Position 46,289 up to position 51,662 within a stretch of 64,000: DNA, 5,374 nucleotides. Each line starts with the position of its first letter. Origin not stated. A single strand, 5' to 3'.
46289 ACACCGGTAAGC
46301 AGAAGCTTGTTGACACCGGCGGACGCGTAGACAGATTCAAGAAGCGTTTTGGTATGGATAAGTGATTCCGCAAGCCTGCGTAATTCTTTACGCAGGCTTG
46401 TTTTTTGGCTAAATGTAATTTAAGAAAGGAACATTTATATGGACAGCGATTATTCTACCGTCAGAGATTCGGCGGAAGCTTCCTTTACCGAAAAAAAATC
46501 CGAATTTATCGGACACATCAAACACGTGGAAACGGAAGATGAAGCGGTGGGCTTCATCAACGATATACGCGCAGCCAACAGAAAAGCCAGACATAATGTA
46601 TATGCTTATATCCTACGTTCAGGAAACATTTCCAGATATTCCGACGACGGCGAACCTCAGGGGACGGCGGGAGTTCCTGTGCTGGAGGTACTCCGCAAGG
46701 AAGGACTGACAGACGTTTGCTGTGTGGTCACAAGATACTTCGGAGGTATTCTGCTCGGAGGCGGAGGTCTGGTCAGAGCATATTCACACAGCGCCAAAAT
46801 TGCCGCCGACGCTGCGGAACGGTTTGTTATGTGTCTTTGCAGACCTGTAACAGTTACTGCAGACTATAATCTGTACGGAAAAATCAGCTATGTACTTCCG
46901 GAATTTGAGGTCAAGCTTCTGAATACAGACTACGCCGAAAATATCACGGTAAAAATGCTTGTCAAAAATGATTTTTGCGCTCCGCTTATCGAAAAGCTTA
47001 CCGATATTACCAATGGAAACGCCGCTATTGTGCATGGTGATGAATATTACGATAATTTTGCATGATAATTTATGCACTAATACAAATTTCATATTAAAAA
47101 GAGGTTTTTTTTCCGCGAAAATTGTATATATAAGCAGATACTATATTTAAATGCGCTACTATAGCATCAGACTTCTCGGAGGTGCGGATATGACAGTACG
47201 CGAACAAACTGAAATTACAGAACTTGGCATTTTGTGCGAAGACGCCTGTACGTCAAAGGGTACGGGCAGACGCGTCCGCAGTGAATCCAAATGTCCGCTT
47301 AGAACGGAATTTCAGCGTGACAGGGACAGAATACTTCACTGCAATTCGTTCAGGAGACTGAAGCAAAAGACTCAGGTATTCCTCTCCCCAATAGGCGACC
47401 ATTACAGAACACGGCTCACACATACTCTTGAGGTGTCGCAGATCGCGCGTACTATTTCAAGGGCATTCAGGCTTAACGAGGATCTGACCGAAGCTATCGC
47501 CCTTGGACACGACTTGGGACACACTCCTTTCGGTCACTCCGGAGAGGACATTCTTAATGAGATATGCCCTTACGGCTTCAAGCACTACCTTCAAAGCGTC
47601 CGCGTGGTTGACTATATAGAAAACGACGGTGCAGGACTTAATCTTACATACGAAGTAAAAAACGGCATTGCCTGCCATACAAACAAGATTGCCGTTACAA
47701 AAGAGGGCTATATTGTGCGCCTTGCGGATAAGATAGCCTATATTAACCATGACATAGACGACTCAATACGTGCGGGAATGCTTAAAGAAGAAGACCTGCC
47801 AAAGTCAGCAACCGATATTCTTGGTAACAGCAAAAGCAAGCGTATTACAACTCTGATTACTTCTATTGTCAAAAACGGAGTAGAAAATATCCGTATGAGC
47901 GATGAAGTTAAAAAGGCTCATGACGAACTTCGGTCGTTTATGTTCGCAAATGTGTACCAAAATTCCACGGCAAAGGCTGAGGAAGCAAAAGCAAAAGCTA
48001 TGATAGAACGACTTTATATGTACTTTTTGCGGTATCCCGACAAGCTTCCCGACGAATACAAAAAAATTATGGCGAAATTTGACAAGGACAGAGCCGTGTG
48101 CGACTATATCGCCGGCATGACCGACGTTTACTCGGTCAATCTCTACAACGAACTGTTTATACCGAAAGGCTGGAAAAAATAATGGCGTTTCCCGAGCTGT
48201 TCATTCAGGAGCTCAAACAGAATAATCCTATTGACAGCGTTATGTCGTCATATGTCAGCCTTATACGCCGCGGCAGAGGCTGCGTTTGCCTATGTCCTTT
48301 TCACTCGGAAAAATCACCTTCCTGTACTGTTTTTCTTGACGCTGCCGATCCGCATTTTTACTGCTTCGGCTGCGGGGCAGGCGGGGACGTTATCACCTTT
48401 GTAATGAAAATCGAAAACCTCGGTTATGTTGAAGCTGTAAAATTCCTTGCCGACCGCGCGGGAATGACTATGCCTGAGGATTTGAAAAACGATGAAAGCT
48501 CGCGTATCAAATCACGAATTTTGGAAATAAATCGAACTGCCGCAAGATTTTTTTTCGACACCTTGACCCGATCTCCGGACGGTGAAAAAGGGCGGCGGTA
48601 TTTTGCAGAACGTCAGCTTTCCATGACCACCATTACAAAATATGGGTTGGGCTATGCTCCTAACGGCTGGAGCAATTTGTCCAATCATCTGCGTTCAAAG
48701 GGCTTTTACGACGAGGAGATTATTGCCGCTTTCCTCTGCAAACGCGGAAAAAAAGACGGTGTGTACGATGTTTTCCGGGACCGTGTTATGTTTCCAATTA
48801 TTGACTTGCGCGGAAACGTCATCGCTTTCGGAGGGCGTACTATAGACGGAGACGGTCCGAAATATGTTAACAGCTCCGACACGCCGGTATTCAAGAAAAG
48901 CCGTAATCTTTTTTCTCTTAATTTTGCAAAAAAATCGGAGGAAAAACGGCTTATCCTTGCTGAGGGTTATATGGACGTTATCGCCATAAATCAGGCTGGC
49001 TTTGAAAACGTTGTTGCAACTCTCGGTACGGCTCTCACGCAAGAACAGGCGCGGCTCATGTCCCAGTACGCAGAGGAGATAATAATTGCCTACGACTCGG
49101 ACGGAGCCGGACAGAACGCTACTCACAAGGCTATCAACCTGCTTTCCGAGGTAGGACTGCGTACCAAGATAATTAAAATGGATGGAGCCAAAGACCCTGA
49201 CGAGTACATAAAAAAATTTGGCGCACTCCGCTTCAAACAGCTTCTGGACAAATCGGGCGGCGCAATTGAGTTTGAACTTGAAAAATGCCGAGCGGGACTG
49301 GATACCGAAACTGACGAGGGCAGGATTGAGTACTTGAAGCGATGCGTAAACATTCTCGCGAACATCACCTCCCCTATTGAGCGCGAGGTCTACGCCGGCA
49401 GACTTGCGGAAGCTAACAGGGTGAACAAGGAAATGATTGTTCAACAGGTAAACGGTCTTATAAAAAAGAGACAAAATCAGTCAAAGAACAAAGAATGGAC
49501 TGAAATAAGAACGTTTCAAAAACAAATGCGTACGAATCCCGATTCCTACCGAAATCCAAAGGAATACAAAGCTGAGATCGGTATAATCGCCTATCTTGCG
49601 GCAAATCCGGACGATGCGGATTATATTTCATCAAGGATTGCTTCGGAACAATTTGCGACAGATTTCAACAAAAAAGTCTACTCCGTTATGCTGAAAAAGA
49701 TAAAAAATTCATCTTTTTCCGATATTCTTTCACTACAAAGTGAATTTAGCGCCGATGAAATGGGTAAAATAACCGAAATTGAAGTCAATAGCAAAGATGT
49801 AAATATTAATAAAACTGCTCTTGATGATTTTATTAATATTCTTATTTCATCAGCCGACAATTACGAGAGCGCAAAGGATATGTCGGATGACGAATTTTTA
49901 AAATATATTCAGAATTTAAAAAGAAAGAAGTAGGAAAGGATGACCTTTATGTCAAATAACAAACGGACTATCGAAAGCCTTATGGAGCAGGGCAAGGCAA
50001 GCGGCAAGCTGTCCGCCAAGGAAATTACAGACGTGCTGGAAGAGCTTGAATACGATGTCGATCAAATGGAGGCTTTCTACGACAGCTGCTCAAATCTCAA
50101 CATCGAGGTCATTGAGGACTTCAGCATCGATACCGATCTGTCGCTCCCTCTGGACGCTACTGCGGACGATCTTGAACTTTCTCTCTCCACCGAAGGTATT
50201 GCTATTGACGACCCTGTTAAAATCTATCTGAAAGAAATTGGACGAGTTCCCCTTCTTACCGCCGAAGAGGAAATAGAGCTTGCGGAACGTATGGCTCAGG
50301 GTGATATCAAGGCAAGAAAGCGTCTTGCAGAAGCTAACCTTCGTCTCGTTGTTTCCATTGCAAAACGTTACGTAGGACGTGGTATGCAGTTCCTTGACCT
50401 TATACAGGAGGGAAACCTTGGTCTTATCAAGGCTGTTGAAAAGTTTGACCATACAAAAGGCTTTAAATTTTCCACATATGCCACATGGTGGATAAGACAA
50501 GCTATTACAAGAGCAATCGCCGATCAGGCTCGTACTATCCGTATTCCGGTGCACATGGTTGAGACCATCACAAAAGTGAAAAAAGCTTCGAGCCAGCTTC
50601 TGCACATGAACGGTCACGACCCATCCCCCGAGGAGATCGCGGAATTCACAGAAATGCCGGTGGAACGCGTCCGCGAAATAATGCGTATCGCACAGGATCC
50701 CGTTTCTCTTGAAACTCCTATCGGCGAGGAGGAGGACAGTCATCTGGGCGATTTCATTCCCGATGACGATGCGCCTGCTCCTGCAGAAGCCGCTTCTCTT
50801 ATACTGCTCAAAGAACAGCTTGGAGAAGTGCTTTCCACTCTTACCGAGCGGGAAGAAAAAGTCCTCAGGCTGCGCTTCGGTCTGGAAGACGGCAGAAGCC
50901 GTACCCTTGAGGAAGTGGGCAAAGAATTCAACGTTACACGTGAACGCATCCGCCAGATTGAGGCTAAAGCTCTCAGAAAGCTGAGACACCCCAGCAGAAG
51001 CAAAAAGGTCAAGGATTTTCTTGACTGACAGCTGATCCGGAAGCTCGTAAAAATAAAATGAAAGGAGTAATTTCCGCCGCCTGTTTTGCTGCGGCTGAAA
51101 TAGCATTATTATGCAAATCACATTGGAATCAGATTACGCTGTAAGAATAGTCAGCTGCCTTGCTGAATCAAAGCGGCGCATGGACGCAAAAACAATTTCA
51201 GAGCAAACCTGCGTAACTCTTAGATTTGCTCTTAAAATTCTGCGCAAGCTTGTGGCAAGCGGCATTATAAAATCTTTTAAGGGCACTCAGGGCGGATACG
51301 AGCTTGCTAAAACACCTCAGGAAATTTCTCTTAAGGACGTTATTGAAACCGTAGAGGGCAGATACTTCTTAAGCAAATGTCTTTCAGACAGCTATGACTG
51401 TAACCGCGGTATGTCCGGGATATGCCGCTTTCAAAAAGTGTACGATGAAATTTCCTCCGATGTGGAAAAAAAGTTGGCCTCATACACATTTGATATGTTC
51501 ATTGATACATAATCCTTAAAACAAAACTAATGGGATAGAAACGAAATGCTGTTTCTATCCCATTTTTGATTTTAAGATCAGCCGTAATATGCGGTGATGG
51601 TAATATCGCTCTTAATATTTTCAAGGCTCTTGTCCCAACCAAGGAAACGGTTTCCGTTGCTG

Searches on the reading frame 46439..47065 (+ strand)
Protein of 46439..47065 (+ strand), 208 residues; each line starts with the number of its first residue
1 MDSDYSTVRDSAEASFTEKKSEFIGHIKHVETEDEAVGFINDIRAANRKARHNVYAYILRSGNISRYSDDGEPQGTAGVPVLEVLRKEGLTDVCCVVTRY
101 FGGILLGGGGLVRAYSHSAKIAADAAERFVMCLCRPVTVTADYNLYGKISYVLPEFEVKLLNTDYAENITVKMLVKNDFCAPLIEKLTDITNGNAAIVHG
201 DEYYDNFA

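Call 74: search_protein_families(library=pfam, proteins=[window:46439-47065:+], max_evalue=0.00001)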
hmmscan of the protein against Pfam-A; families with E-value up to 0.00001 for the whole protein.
window:46439-47065:+ (208 aa): 2 families
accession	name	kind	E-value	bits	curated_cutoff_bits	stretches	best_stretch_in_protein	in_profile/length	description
PF01205.25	UPF0029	-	4.5e-38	130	27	1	19-121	1-105/107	Uncharacterized protein family UPF0029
PF09186.17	DUF1949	-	9.2e-14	51.5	23.7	1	139-194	1-56/56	Domain of unknown function (DUF1949)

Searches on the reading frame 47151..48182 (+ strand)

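Call 74: search_protein_families(library=pfam, proteins=[window:47151-48182:+], max_evalue=0.00001)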
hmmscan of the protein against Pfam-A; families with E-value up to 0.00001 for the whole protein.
window:47151-48182:+ (343 aa): 2 families
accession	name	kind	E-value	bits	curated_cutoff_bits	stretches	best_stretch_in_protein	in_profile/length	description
PF13286.11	HD_assoc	-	1.1e-25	90.4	22.2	1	247-333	1-90/91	Phosphohydrolase-associated domain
PF01966.28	HD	-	4.7e-14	53.1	22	1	88-196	1-114/116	HD domain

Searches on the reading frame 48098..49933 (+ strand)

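Call 74: search_protein_families(library=pfam, proteins=[window:48098-49933:+], max_evalue=0.00001)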
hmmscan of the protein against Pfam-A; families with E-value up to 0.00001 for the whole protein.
window:48098-49933:+ (611 aa): 8 families
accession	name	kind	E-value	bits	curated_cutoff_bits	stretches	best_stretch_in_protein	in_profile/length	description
PF08275.17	DNAG_N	-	4e-39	134.1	26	1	152-277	1-127/128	DNA primase catalytic core, N-terminal domain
PF01807.25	Zn_ribbon_DnaG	-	1.3e-28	99.1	24.9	1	34-127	4-95/98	CHC2 zinc finger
PF13155.12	Toprim_2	-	8.6e-27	93.8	22.1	1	286-371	1-88/88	Toprim-like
PF13662.12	Toprim_4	-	6.1e-21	74.9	25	1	284-356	2-81/85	Toprim domain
PF01751.28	Toprim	-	1.3e-15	57.8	23.1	1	285-359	2-94/96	Toprim domain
PF10410.14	DnaB_bind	-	3.5e-14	53.2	20.6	1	390-438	1-49/56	DnaB-helicase binding domain of primase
PF13362.12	Toprim_3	-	6.4e-09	36.6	27.2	1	285-375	2-93/95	Toprim domain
PF00772.26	DnaB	-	8.7e-07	29.4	23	1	486-559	2-73/103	DnaB-like helicase N terminal domain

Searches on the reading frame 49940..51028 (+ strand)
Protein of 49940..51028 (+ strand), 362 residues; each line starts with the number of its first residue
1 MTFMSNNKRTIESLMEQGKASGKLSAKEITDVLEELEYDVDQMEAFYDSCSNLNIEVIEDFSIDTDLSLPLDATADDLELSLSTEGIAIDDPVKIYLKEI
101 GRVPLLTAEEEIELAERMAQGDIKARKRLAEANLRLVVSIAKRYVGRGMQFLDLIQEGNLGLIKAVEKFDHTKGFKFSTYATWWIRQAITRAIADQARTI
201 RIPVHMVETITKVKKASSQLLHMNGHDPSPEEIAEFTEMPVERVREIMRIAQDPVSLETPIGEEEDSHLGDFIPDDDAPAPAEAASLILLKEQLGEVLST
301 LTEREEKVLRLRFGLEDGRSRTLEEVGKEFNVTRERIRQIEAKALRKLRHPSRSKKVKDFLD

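Call 74: search_protein_families(library=pfam, proteins=[window:49940-51028:+], max_evalue=0.00001)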
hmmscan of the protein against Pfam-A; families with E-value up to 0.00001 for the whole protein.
window:49940-51028:+ (362 aa): 5 families
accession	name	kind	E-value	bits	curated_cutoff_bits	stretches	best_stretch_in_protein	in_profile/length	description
PF04539.22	Sigma70_r3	-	1.5e-29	102.3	25.3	1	208-284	1-77/78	Sigma-70 region 3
PF04542.20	Sigma70_r2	-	4.4e-25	87.7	24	1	129-199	1-71/71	Sigma-70 region 2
PF04545.22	Sigma70_r4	-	3.3e-21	75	24.1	1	297-350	1-50/50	Sigma-70, region 4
PF00140.25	Sigma70_r1_2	-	6.7e-18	64.8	22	1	91-122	1-32/34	Sigma-70 factor, region 1.2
PF03979.19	Sigma70_r1_1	-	3.6e-10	40.1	22.5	1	7-67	3-62/81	Sigma-70 factor, region 1.1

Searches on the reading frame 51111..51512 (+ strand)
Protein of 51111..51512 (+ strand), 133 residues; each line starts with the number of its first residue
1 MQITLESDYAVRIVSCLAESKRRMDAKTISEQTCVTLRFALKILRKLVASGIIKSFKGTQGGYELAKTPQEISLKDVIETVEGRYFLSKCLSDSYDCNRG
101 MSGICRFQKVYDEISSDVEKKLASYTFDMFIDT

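Call 74: search_protein_families(library=pfam, proteins=[window:51111-51512:+], max_evalue=0.00001)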
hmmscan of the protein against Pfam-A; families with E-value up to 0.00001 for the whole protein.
window:51111-51512:+ (133 aa): 1 family
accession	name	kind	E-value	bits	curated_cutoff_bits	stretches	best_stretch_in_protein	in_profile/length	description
PF02082.26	Rrf2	-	3e-28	99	30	1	5-132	3-131/132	Iron-dependent Transcriptional regulator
